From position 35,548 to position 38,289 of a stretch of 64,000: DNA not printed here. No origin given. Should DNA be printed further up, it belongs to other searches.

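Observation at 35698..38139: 813-aa ORFan with long C-terminal coiled-coil and strong RBS: candidate secreted effector or cytoskeleton-like protein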

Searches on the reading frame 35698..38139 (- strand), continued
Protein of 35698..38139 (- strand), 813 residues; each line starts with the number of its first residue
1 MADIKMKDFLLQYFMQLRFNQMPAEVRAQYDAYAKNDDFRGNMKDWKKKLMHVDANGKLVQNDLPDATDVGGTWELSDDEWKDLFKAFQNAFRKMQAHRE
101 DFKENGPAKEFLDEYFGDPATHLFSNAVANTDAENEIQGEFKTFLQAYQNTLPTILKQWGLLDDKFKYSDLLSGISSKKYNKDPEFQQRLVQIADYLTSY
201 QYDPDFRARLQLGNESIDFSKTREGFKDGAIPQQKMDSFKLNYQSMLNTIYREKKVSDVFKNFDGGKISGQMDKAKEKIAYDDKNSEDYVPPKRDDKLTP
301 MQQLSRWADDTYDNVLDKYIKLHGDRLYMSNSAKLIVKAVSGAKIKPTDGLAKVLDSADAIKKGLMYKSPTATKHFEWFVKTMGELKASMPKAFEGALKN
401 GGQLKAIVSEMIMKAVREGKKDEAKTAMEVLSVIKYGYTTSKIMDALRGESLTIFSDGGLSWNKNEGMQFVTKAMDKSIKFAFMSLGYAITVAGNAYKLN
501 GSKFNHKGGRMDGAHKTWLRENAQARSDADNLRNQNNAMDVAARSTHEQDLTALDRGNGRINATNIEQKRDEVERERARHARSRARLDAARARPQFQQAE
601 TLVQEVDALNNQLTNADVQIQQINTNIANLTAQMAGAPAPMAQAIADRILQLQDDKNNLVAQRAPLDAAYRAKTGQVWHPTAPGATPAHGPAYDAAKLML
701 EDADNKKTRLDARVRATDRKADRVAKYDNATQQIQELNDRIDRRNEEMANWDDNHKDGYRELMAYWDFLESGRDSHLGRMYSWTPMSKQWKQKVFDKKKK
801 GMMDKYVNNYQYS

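Call 34: fold_search(model_id=the predicted structure, library=pdb)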
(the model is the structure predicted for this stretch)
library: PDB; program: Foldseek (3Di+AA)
matches with E <= 10: 411; with E <= 0.001: 0
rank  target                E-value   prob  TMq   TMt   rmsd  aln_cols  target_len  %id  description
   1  5xg2                  8.3e-02  0.98  0.10  0.30  20.9       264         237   13  Crystal structure of a coiled-coil segment (residues 345-468 and 694-814) of Pyrococcus yayanosii Smc (released 2017-06-07)
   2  7nyx_A                9.8e-02  0.06  0.06  0.04  55.0       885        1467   12  Cryo-EM structure of the MukBEF-MatP-DNA monomer (closed conformation) (released 2021-07-07)
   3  6zbf_A                2.5e-01  0.12  0.08  0.11  45.9       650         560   11  Merozoite surface protein 1 (MSP-1) from Plasmodium falciparum, alternative conformation 3 (released 2021-05-19)
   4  6h2f_F                2.7e-01  0.63  0.12  0.23  28.9       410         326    9  Structure of the pre-pore AhlB of the tripartite alpha-pore forming toxin, AHL, from Aeromonas hydrophila. (released 2019-07-10)
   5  6zbd_A                2.8e-01  0.11  0.08  0.11  44.7       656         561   11  Merozoite surface protein 1 (MSP-1) from Plasmodium falciparum, alternative conformation 2 (released 2021-05-19)
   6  8p4y                  3.0e-01  0.41  0.06  0.21  31.2       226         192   14  Coiled-coil protein origami triangle (released 2023-08-02)
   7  6ixf_B                3.3e-01  0.89  0.11  0.32  21.8       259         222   11  Crystal structure of SeMet apo SH3BP5 (P41) (released 2019-03-20)
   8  9qwr_A                3.3e-01  0.80  0.09  0.30  35.6       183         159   11  MIC60 helical bundle dimer (released 2026-02-25)
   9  6h2f_J                3.3e-01  0.41  0.11  0.19  29.1       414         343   10  Structure of the pre-pore AhlB of the tripartite alpha-pore forming toxin, AHL, from Aeromonas hydrophila. (released 2019-07-10)
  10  8i21_A                3.5e-01  0.60  0.11  0.25  20.4       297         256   13  Cryo-EM structure of 6-subunit Smc5/6 arm region (released 2024-06-26)
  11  9gm7_A                3.5e-01  0.04  0.06  0.04  54.0       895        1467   12  MukBEF in a nucleotide-bound state with open neck gate (monomer) (released 2025-03-26)
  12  6h2f_D                3.6e-01  0.38  0.11  0.21  29.5       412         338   10  Structure of the pre-pore AhlB of the tripartite alpha-pore forming toxin, AHL, from Aeromonas hydrophila. (released 2019-07-10)
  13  8i4v_B                4.3e-01  0.54  0.09  0.24  18.9       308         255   13  Cryo-EM structure of 5-subunit Smc5/6 arm region (released 2024-06-26)
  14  6grj_B                4.5e-01  0.47  0.12  0.23  28.6       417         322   10  Structure of the AhlB pore of the tripartite alpha-pore forming toxin, AHL, from Aeromonas hydrophila. (released 2019-07-03)
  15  6grj_F                4.5e-01  0.44  0.12  0.23  28.6       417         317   10  Structure of the AhlB pore of the tripartite alpha-pore forming toxin, AHL, from Aeromonas hydrophila. (released 2019-07-03)
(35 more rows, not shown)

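Call 40: search_protein_representatives(alignment_id=A1)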
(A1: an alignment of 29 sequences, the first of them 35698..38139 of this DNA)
Query: 29 sequences, 810 profile positions. Proteins with E-value up to 0.001 (for the whole library): 384; up to 1e-10: 339; up to 1e-30: 259. The best 150 are listed.
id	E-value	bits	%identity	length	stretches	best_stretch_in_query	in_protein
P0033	0.0e+00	1228.4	-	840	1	1-810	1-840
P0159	0.0e+00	1198.1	-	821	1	1-810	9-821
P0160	0.0e+00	1015.1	-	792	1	1-809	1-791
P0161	1.3e-297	1006.1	-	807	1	1-810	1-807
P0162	4.0e-278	941.7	-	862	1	1-794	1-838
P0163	8.9e-275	930.6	-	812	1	1-810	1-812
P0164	7.6e-274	927.5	-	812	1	3-809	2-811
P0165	2.2e-268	909.5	-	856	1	1-810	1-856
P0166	1.2e-265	900.4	-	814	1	3-807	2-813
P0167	4.2e-262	888.7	-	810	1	1-810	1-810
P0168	3.3e-259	879.1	-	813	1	5-810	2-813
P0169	1.2e-250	850.8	-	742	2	2-580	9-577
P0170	9.2e-250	847.9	-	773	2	6-632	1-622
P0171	2.6e-249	846.4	-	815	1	3-810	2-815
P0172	3.9e-249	845.8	-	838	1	1-808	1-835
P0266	1.3e-118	414.1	-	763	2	6-592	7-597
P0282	1.5e-110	387.5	-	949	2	5-750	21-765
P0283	7.1e-110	385.2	-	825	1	5-810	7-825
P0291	3.0e-103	363.3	-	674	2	5-532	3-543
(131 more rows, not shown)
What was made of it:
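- Checked: Call 40 found 384 / 339 / 259 clusters at 50% identity with E <=1e-3 / 1e-10 / 1e-30.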

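Call 43: find_related_loci(query=A1, collection=viral_contigs, flank=8000)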
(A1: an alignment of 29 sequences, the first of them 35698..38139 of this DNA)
Query A1 (813 aa) in viral_contigs; peptide patterns used: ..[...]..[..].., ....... (x = any residue, [..] = any of these).
63 stretches matched a pattern, but none encodes a relative of the query by tblastn (E <= 1e-3).

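Call 45: search_dna_similar(query=window:35698-38139:-, collection=phages, mode=protein, max_evalue=0.001, max_rows=10)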
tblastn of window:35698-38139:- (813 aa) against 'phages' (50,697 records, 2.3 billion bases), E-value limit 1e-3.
No match.
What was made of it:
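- On Phage tape-measure / tail module: IMG/VR gave none (call 43) and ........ tblastn gave none (call 45).
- It has no relatives in IMG/VR (call 43) or in 50,697 phage genomes (call 45).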

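Call 47: find_homologous_proteins(query=A2, max_evalue=0.001)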
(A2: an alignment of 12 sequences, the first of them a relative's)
Query A2 (12 sequences) (949 aa, profile of the alignment): 43 proteins with E <= 0.001 among 8000 candidates.
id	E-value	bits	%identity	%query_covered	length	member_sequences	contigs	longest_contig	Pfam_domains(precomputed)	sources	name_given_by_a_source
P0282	8.8e-240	817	100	100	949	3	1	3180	-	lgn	-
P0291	1.1e-202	694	32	55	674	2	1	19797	-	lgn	-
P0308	2.2e-196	673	32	53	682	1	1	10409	-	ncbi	-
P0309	6.2e-191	655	53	64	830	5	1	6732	-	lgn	-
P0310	8.4e-188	645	45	65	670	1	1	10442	-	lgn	-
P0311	2.6e-186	640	28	52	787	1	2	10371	-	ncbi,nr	ncbi:MAG: hypothetical protein MJ165_03740 [Alphaproteobacteria bacterium]|nr:hypothetical protein [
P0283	1.3e-183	631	47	70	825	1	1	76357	-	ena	-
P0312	2.2e-183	630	35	98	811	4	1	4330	-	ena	-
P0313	4.5e-182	626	36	73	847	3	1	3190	-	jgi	-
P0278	1.9e-181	624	44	98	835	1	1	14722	-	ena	-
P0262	4.0e-181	623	46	67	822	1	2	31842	-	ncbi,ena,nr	ncbi:MAG: hypothetical protein J5608_01065 [Alphaproteobacteria bacterium]|nr:hypothetical protein [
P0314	5.5e-180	619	44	58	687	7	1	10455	-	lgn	-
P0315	7.0e-177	609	38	75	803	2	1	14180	-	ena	-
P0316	4.8e-175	602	43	63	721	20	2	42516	-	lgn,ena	-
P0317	1.9e-174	600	45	63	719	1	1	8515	-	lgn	-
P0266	4.6e-174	599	43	56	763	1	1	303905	-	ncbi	-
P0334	6.9e-163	562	38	60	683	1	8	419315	-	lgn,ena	-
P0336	2.6e-149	517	35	68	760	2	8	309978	-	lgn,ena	-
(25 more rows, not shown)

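Call 48: find_encoding_contigs(protein=P0266, flank=8000, max_places=2)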
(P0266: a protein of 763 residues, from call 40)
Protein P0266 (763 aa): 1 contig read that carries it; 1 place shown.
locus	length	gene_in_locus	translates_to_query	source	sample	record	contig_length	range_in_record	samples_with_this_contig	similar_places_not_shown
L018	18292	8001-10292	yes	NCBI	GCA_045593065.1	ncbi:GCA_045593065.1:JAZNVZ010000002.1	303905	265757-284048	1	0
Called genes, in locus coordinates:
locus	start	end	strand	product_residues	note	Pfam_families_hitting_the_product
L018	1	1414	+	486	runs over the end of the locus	PF03023:MurJ, PF01554:MatE (weak)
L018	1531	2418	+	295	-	PF03330:DPBB_1, PF05036:SPOR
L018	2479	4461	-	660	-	PF22745:Nlig-Ia, PF01653:DNA_ligase_aden, PF03120:OB_DNA_ligase, PF03119:DNA_ligase_ZBD, PF14520:HHH_5 (faint), PF12826:HHH_2, PF00533:BRCT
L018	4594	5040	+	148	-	PF00436:SSB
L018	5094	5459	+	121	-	-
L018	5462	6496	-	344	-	PF01551:Peptidase_M23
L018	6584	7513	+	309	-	PF01435:Peptidase_M48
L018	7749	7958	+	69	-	-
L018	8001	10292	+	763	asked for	-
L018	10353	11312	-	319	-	-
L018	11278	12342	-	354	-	PF03706:LPG_synthase_TM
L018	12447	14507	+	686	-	PF00270:DEAD, PF04851:ResIII, PF00271:Helicase_C, PF19833:RecG_dom3_C (weak)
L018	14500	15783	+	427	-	PF01435:Peptidase_M48, PF14559:TPR_19 (faint), PF13432:TPR_16 (faint), PF13428:TPR_14 (faint), PF23914:TPR_CcmH_CycH, PF13431:TPR_17 (faint), PF07719:TPR_2 (weak), PF13414:TPR_11, +1 more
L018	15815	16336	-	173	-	-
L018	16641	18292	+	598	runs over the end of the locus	PF10150:RNase_E_G, PF20833:RNase_E_G_Thio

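Call 49: find_encoding_contigs(protein=P0334, flank=8000, max_places=2)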
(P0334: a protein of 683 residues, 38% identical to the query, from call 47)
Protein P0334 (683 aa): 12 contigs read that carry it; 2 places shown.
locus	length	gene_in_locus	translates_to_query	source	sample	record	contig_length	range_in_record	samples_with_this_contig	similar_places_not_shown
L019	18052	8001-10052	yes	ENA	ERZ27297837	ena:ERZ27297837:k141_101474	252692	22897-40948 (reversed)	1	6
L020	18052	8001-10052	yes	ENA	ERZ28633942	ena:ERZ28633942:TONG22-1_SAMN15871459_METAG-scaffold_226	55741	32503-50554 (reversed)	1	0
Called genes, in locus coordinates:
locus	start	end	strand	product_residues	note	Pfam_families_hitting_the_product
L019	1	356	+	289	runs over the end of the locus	PF03330:DPBB_1, PF05036:SPOR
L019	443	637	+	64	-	-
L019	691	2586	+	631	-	-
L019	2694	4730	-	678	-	PF22745:Nlig-Ia, PF01653:DNA_ligase_aden, PF03120:OB_DNA_ligase, PF03119:DNA_ligase_ZBD, PF14520:HHH_5 (faint), PF12826:HHH_2, PF00533:BRCT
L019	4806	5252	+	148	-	PF00436:SSB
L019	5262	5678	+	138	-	-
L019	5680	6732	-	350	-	PF01551:Peptidase_M23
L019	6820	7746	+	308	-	PF01435:Peptidase_M48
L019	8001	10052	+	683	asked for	-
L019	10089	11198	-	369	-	PF03706:LPG_synthase_TM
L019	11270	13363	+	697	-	PF00270:DEAD, PF04851:ResIII, PF00271:Helicase_C, PF22590:Cas3-like_C_2 (weak), PF19833:RecG_dom3_C (faint)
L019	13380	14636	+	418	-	PF01435:Peptidase_M48, PF13432:TPR_16 (faint), PF14559:TPR_19 (faint), PF13428:TPR_14 (faint), PF23914:TPR_CcmH_CycH (weak), PF13431:TPR_17 (faint), PF07719:TPR_2 (faint), PF13414:TPR_11, +1 more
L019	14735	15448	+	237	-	-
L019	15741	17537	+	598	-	PF00575:S1 (weak), PF10150:RNase_E_G, PF20833:RNase_E_G_Thio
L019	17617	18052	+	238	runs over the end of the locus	PF00583:Acetyltransf_1, PF13673:Acetyltransf_10, PF13508:Acetyltransf_7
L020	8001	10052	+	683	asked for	-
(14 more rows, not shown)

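Call 60: search_protein_families(library=pfam, alignment_id=A3, max_evalue=0.01)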
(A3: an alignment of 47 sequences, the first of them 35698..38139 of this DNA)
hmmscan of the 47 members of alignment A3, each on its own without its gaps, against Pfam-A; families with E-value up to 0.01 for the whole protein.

A. member 1, window:35698-38139:- (813 aa): 2 families
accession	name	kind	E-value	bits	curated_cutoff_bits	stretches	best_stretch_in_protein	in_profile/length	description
PF14362.11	DUF4407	-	0.0061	16.3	31.3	1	631-756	118-233/297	Domain of unknown function (DUF4407)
PF14587.12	Glyco_hydr_30_2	-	0.0065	16.3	27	0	439-512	77-154/364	O-Glycosyl hydrolase family 30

B. families by the number of members that match (of 47 scanned): 17 families
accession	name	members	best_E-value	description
PF14362.11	DUF4407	2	0.0023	Domain of unknown function (DUF4407)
PF16454.10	PI3K_P85_iSH2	1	4.4e-05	Phosphatidylinositol 3-kinase regulatory subunit P85 inter-SH2 domain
PF00435.27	Spectrin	1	0.00035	Spectrin repeat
PF05125.18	Phage_cap_P2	1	0.00047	Phage major capsid protein, P2 family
PF04740.18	LXG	1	0.00074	LXG domain of WXG superfamily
PF16331.10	TolA_bind_tri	1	0.00085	TolA binding protein trimerisation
PF08614.16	ATG16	1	0.0011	Autophagy protein 16 (ATG16)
PF09762.14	CCDC93_CC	1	0.0021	CCDC93 coiled-coil domain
PF07352.17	Phage_Mu_Gam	1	0.0022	Bacteriophage Mu Gam like protein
PF05531.17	NPV_P10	1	0.0035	Nucleopolyhedrovirus P10 protein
PF24319.2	DUF7491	1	0.0047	Coiled-coil region of unknown function (DUF7491)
PF07544.18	Med9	1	0.0047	RNA polymerase II transcription mediator complex subunit 9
PF16326.10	ABC_tran_CTD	1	0.0052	ABC transporter C-terminal domain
PF22087.1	CT0912-like_C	1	0.0056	CT0912-like, C-terminal domain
PF25541.1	TBCA_PH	1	0.0058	PH domain-containing proteins, TBCA domain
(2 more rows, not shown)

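Call 61: search_solved_structures(query=A3, max_evalue=1)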
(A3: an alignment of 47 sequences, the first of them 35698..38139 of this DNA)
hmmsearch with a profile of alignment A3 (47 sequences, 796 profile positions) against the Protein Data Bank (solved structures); distinct sequences matched with E-value up to 1: 104 (the best 60 are shown).
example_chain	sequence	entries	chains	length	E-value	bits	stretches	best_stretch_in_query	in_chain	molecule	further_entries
8qox_B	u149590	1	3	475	0.002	19.9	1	562-700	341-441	Conserved membrane protein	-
2ch7_A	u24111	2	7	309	0.0049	18.6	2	582-713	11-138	METHYL-ACCEPTING CHEMOTAXIS PROTEIN | Methyl-accepting chemotaxis protein 2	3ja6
2ch7_B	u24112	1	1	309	0.0068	18.1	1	582-713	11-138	METHYL-ACCEPTING CHEMOTAXIS PROTEIN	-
3ja6_H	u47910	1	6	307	0.0081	17.8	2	582-713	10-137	Methyl-accepting chemotaxis protein 2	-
4tko_B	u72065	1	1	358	0.0092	17.7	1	596-733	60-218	EmrA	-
6nim_A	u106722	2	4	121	0.012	17.3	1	143-191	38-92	Bromodomain factor 2 protein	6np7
4lin_A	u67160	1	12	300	0.013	17.1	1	546-682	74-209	Tail needle protein gp26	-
9y5f_B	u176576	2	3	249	0.016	16.8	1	544-714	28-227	sc-t-SNARE-5.s.8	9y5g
3jbh_A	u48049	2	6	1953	0.018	16.7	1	560-732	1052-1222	MYOSIN 2 HEAVY CHAIN STRIATED MUSCLE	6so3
7zr2_A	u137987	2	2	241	0.029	16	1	553-717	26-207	Spike protein S2',Chimeric protein mimic of SARS-CoV-2 Spike HR1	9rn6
4ldf_A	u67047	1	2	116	0.037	15.7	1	111-195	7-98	GCN5 like acetylase + bromodomain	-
5xg2_A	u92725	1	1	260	0.045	15.4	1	546-725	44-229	Chromosome partition protein Smc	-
2dm9_A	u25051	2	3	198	0.076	14.6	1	490-624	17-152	V-type ATP synthase subunit E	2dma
7z4b_EA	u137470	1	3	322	0.077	14.6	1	583-729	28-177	Putative tail tip fiber protein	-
6z0c_A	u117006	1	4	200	0.081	14.5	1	547-720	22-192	Maquette-3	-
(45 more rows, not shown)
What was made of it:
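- Tried and rejected: Several bromodomain chains hit profile positions 111-222 weakly (E 0.012-0.2, call 61).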
